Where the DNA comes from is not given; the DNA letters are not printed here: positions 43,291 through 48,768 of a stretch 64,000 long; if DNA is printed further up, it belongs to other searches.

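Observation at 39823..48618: Tandem giant adhesin-like paralogs sharing a 520-bp perfectly identical block: recent gene conversion between surface-protein genes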

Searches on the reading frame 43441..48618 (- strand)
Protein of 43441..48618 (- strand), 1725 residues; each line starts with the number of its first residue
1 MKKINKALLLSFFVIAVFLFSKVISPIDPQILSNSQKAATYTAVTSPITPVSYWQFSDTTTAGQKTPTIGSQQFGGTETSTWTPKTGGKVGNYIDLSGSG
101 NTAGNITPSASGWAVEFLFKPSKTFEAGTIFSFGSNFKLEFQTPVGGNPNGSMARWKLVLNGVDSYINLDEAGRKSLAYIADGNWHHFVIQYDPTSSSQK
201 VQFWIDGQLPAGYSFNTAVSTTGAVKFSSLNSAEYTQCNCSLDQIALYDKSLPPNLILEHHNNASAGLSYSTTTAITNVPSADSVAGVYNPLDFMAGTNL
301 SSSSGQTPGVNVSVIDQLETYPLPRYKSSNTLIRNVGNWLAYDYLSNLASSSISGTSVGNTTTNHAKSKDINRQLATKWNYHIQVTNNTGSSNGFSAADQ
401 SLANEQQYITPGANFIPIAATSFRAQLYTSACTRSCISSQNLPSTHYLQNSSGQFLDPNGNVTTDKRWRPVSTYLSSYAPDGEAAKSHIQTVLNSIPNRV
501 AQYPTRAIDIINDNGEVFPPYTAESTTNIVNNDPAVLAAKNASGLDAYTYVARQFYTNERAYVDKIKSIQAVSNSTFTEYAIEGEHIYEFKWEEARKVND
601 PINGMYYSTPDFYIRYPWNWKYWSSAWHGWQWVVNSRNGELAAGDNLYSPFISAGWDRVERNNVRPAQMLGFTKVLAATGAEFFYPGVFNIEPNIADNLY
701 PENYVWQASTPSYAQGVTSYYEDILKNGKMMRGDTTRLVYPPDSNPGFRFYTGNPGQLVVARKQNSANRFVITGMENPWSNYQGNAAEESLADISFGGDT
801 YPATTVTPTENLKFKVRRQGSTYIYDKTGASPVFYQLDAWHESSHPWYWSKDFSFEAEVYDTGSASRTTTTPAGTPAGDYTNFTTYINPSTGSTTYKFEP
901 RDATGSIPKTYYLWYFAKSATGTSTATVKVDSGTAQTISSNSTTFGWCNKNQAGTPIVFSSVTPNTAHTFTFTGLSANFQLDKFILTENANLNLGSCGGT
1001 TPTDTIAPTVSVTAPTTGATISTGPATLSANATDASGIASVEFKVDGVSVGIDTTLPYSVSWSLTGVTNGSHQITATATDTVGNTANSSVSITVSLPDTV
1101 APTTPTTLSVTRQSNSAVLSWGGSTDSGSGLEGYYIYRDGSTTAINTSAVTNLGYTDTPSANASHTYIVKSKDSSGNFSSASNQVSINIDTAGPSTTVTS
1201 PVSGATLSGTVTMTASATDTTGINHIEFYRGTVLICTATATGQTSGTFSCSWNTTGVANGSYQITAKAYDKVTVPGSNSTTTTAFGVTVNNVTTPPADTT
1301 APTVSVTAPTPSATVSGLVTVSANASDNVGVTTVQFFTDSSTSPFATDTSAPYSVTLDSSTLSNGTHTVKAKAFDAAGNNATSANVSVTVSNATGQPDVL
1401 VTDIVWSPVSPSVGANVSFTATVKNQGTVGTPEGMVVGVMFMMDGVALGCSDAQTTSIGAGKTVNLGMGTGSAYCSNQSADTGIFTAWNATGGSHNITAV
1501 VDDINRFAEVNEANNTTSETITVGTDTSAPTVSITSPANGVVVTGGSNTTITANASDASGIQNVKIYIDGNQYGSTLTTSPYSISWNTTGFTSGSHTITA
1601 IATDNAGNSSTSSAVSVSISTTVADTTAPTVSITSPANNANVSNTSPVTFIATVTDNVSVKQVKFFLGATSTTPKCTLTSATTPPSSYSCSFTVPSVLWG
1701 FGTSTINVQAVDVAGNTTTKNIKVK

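Call 6: search_protein_families(library=pfam, proteins=[window:43441-48618:-], max_evalue=0.1)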
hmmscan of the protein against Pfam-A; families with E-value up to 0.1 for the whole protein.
window:43441-48618:- (1725 aa): 8 families
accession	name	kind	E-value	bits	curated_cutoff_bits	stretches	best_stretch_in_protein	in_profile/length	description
PF17957.7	Big_7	-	1.4e-79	263.1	24.1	5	1530-1600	1-70/70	Bacterial Ig domain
PF19077.6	Big_13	-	1.1e-14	55.1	27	3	1320-1390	32-100/102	Bacterial Ig-like domain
PF13750.12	Big_3_3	-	2e-10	41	27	2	1582-1721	3-141/157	Bacterial Ig-like domain (group 3)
PF07705.17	CARDB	-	8.8e-07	29.5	22.7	1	1397-1518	2-100/101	CARDB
PF15418.12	DUF4625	-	5.7e-06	27.1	27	1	1525-1576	9-68/131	Domain of unknown function (DUF4625)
PF11797.14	WxLIP_HBD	-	0.063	13.6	28.9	0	1302-1393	43-133/138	WxL Interacting Protein, host binding domain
PF02494.22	HYR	-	0.073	13.9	21.7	0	1590-1617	53-79/81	HYR domain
PF17996.7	CE2_N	-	0.083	13.4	27.9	0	1548-1607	28-87/108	Carbohydrate esterase 2 N-terminal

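Call 7: search_protein_families(library=ncbifam, proteins=[window:43441-48618:-], max_evalue=0.1)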
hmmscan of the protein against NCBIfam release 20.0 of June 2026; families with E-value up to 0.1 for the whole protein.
window:43441-48618:- (1725 aa): 4 families
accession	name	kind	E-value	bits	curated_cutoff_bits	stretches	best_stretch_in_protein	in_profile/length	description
NF047446.1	barrel_OmpL47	domain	5.6e-15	55.5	40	3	1024-1094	3-68/68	OmpL47-type beta-barrel domain-containing protein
NF041611.1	exoglucan_CbhB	equivalog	2e-13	49.3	1950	1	998-1197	696-894/997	exoglucanase CbhB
NF047441.1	Lepto_OmpL47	equivalog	5.8e-10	39.3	250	1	1506-1627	210-330/336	multi-beta-barrel domain surface protein OmpL47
NF033510.3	Ca_tandemer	repeat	0.043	14.2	50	1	1522-1610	3-96/96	Ca2+-stabilized repeat-containing adhesin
